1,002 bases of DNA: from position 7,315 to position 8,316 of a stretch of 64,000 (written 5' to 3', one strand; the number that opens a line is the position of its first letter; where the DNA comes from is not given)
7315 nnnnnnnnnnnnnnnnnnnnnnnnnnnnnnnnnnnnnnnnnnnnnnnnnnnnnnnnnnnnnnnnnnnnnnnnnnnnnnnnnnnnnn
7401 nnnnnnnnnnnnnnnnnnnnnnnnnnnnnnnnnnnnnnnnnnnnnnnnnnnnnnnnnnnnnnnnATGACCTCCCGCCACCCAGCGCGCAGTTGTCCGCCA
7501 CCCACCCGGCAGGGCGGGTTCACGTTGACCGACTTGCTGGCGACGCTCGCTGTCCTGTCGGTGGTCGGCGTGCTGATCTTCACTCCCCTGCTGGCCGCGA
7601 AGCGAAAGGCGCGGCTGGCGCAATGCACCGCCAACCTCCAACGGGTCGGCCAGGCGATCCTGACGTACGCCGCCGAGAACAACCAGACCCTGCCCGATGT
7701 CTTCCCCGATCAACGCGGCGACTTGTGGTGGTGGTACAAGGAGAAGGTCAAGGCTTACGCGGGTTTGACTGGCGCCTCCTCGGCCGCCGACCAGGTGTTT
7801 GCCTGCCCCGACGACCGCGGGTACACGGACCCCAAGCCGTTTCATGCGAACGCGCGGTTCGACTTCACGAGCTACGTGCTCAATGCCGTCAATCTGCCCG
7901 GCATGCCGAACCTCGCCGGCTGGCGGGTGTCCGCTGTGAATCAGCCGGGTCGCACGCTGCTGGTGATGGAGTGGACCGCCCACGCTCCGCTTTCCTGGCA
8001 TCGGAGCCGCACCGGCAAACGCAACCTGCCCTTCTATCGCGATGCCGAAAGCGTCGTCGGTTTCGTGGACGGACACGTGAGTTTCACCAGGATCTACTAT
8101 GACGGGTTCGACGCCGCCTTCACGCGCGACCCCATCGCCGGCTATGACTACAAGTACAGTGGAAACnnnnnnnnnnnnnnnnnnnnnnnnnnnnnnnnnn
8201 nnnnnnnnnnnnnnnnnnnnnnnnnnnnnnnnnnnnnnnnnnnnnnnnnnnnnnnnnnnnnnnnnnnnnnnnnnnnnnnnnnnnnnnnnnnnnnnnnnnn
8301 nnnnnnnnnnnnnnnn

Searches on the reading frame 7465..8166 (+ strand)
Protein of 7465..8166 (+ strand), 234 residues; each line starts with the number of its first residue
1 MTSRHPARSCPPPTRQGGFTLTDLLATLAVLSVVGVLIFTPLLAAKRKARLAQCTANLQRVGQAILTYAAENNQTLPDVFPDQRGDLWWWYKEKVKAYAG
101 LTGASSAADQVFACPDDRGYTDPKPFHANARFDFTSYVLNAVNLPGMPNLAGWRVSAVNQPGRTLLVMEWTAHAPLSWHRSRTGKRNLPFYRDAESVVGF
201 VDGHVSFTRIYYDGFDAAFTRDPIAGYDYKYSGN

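Call 15: search_protein_families(library=pfam, proteins=[window:7465-8166:+], max_evalue=1)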
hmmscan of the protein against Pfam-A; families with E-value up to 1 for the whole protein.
window:7465-8166:+ (234 aa): 2 families
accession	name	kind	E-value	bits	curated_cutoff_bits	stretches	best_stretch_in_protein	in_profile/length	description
PF07963.17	N_methyl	-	0.023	14.7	21.2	1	15-38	3-26/27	Prokaryotic N-terminal methylation motif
PF07596.16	SBP_bac_10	-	0.12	12.8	23.3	1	44-74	2-32/268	Protein of unknown function (DUF1559)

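Call 61: search_protein_families(library=ncbifam, proteins=[window:7465-8166:+], max_evalue=0.01)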
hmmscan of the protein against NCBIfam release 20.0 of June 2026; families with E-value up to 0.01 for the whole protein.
window:7465-8166:+ (234 aa): 1 family
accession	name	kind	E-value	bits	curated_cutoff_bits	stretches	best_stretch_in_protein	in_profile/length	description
TIGR01710.1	typeII_sec_gspG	equivalog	0.0068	16.4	88.85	0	18-73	2-57/134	type II secretion system major pseudopilin GspG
